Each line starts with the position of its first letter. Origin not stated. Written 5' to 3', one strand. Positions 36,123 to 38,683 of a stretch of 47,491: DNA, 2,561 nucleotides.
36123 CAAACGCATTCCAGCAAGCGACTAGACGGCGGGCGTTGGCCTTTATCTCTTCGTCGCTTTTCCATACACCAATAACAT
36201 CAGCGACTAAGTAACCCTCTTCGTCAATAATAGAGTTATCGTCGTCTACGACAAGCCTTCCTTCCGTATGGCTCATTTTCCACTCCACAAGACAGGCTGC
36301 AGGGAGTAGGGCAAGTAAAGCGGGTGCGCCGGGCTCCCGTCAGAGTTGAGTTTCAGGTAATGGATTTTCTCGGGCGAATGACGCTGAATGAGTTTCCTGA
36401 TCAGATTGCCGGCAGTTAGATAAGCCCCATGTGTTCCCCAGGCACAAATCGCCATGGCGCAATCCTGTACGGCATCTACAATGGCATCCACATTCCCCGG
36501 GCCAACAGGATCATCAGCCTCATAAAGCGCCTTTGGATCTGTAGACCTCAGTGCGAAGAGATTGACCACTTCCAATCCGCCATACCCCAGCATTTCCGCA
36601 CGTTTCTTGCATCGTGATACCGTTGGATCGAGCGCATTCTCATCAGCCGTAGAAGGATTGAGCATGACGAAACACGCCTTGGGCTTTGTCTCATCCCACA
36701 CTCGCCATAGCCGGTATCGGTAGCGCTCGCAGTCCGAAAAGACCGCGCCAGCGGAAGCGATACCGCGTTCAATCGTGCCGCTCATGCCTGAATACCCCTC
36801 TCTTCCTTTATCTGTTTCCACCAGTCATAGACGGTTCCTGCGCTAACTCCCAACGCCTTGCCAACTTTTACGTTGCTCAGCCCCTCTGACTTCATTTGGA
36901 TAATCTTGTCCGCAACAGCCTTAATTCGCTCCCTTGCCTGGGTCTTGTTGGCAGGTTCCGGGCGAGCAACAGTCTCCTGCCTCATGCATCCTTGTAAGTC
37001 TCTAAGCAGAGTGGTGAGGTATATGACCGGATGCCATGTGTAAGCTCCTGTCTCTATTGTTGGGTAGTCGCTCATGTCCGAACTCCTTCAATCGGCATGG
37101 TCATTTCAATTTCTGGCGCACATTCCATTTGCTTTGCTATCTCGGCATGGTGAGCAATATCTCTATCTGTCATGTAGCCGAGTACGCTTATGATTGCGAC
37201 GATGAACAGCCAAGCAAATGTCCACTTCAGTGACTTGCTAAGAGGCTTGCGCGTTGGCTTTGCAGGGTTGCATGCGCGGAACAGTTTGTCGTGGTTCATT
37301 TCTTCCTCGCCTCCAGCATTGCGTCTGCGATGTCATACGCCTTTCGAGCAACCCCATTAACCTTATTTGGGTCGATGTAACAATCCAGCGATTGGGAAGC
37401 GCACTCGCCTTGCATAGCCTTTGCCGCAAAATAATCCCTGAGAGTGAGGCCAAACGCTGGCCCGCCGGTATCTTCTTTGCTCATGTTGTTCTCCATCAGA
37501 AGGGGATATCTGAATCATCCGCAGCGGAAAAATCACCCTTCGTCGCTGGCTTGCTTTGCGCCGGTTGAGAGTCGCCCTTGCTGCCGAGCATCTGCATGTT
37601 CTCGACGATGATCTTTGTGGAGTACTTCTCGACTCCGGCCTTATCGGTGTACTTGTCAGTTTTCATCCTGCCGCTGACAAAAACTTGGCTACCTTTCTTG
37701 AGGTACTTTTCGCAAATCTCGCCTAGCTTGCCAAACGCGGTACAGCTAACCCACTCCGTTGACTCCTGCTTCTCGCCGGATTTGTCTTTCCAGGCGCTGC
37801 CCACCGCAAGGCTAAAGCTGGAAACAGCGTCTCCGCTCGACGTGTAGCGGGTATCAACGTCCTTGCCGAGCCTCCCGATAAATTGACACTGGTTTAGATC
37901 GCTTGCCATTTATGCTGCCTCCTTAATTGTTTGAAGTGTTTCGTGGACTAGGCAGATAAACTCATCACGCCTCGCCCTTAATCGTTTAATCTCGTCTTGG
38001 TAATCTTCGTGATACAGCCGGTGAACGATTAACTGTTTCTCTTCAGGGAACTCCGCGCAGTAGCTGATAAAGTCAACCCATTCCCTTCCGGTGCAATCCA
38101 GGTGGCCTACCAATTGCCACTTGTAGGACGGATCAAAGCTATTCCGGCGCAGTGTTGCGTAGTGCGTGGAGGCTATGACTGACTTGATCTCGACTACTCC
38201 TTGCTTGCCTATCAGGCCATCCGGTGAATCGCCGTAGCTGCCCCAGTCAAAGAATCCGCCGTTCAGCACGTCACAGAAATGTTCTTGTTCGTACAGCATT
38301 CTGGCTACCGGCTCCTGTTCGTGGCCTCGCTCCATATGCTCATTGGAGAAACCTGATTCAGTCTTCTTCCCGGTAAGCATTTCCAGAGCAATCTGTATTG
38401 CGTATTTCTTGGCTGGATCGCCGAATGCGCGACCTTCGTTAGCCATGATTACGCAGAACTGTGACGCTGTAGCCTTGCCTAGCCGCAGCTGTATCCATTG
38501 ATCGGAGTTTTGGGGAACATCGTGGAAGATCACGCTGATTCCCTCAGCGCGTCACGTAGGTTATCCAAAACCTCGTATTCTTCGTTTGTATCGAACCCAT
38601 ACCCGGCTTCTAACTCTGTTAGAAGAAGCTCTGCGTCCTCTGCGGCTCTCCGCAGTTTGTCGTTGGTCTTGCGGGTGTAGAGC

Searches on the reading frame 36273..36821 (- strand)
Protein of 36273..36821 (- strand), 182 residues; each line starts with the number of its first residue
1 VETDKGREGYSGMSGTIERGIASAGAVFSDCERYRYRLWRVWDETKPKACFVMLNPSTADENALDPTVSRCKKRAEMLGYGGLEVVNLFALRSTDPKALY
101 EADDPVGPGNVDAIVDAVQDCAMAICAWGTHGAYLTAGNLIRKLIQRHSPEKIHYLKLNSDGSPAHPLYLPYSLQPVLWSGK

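Call 91: search_protein_families(library=pfam, proteins=[window:36273-36821:-], max_evalue=0.001)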
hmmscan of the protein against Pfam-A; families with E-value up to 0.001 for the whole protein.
window:36273-36821:- (182 aa): 1 family
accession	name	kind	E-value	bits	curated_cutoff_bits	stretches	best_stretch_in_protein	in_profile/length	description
PF07799.17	DUF1643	-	3.5e-43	147.3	22.5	1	35-168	1-134/134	Protein of unknown function (DUF1643)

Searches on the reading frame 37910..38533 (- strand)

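Call 91: search_protein_families(library=pfam, proteins=[window:37910-38533:-], max_evalue=0.001)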
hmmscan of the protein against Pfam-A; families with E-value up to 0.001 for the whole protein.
window:37910-38533:- (207 aa): 1 family
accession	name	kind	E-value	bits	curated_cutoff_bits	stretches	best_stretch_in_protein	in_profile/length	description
PF09588.16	YqaJ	-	1e-15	58.8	22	1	12-151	1-150/150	YqaJ-like viral recombinase domain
